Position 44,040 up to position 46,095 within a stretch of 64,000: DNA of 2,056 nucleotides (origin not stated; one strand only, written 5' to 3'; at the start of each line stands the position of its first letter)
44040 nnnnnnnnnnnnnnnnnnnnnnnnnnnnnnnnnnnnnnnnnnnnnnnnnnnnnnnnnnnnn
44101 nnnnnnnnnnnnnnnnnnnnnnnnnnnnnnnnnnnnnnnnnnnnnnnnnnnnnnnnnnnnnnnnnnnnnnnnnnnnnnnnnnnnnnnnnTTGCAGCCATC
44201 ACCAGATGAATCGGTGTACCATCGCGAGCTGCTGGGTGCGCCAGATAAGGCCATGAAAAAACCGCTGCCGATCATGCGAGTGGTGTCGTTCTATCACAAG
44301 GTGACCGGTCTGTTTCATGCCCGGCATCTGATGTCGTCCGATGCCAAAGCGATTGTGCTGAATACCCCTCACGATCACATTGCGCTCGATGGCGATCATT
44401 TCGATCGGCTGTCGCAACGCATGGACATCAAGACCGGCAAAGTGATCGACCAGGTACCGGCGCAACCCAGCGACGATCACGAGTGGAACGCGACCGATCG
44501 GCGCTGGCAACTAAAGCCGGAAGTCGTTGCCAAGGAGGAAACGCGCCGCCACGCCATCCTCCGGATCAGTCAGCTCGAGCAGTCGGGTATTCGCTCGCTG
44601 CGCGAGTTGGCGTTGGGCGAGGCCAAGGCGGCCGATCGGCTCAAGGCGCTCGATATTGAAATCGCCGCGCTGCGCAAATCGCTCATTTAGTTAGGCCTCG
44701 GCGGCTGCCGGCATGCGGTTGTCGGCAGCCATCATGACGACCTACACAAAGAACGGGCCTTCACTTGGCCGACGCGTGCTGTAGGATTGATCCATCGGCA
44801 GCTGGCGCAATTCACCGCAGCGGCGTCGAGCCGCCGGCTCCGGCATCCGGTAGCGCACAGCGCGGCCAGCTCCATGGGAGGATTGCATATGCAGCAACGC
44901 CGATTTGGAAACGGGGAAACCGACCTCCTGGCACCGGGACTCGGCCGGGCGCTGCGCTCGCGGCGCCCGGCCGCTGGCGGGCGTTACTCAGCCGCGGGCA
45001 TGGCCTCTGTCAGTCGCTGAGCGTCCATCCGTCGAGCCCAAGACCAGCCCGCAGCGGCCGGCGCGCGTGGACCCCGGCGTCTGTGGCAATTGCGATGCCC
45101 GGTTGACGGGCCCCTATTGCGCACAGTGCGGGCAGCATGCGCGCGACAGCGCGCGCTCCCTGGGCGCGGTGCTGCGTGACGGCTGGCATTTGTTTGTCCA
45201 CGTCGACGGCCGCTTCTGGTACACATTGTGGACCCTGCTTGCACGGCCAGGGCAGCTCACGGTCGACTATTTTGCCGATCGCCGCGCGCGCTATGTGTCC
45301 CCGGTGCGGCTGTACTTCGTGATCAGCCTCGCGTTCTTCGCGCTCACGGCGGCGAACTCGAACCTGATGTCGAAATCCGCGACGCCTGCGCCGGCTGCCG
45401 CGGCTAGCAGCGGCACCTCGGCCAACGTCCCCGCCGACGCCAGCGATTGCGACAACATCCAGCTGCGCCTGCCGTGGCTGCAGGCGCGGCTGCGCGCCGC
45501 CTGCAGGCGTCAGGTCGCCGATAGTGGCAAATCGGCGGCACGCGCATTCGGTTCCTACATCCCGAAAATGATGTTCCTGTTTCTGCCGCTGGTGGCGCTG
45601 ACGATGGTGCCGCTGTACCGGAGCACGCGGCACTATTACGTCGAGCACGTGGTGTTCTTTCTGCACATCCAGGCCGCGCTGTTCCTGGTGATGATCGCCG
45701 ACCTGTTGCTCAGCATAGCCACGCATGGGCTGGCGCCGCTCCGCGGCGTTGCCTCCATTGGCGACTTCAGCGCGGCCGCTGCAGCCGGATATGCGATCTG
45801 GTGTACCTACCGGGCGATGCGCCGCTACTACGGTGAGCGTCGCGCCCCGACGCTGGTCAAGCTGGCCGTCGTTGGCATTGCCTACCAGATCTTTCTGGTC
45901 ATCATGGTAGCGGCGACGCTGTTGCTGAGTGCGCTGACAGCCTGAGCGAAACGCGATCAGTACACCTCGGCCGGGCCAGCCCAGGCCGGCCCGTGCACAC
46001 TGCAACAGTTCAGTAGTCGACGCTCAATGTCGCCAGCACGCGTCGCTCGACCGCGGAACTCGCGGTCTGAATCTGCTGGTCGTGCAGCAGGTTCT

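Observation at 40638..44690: kaiA/kaiB-less KaiC-like operon wired to a diguanylate-cyclase/histidine-kinase output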

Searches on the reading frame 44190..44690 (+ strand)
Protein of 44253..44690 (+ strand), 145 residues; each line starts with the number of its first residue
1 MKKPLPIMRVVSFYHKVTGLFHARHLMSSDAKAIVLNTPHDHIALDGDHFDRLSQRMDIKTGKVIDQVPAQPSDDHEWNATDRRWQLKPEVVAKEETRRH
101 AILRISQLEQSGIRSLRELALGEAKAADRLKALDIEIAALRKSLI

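Call 3: search_protein_families(library=pfam, proteins=[window:44253-44690:+], max_evalue=0.01)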
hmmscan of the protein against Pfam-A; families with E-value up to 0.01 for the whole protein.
window:44253-44690:+ (145 aa): 0 families

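Call 4: search_protein_families(library=ncbifam, proteins=[window:44253-44690:+], max_evalue=0.01)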
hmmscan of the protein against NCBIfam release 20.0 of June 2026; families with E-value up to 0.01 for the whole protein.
window:44253-44690:+ (145 aa): 0 families

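Call 33: search_protein_families(library=phrogs, proteins=[window:44253-44690:+, window:44190-44690:+], max_evalue=0.1)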
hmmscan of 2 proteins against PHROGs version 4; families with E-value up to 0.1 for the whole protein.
window:44253-44690:+ (145 aa): 1 family
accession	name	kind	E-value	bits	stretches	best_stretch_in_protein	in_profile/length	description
phrog_2837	-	tail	0.0024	18.6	1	13-106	4-96/202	tail protein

window:44190-44690:+ (166 aa): 1 family
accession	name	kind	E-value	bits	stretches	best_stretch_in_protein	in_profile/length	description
phrog_2837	-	tail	0.0034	18.1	1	34-127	4-96/202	tail protein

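Call 52: search_dna_similar(query=window:44253-44690:+, collection=phages, mode=protein, max_evalue=0.01, max_rows=10)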
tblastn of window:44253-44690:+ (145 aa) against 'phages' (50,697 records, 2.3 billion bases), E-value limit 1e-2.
No match.

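Call 62: predict_structure(protein=window:44253-44690:+)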
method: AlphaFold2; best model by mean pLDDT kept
length: 145 residues; sequences in the alignment: 1
mean_pLDDT: 62.1   pTM: 0.35
mean pLDDT of the five models: 62.1, 59.2, 57.5, 47.3, 38.8
residues with pLDDT >= 90: 24; 70-90: 47; 50-70: 4; < 50: 70
segments of 3 or more residues with pLDDT < 50: 1-60, 62-71
pLDDT, mean of each block of 10 residues (from residue 1): 41 36 38 32 33 44 46 70 75 81 85 89 92 94 86
secondary structure, 60 per line:
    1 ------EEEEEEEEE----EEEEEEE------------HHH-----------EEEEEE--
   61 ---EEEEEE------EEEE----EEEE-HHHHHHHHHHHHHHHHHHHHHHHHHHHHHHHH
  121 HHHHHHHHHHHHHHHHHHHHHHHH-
elements in order: E7-15 E20-26 E53-58 E64-69 E76-79 E84-87 H89-144

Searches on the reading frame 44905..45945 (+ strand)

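Call 3: search_protein_families(library=pfam, proteins=[window:44905-45945:+], max_evalue=0.01)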
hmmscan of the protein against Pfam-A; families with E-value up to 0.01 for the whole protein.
window:44905-45945:+ (346 aa): 1 family
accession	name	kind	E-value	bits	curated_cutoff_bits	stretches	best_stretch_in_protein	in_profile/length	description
PF12412.13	DUF3667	-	1.6e-18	66.4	27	1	101-145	1-45/45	Protein of unknown function (DUF3667)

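Call 4: search_protein_families(library=ncbifam, proteins=[window:44905-45945:+], max_evalue=0.01)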
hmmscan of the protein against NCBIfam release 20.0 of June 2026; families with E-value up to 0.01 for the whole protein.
window:44905-45945:+ (346 aa): 0 families
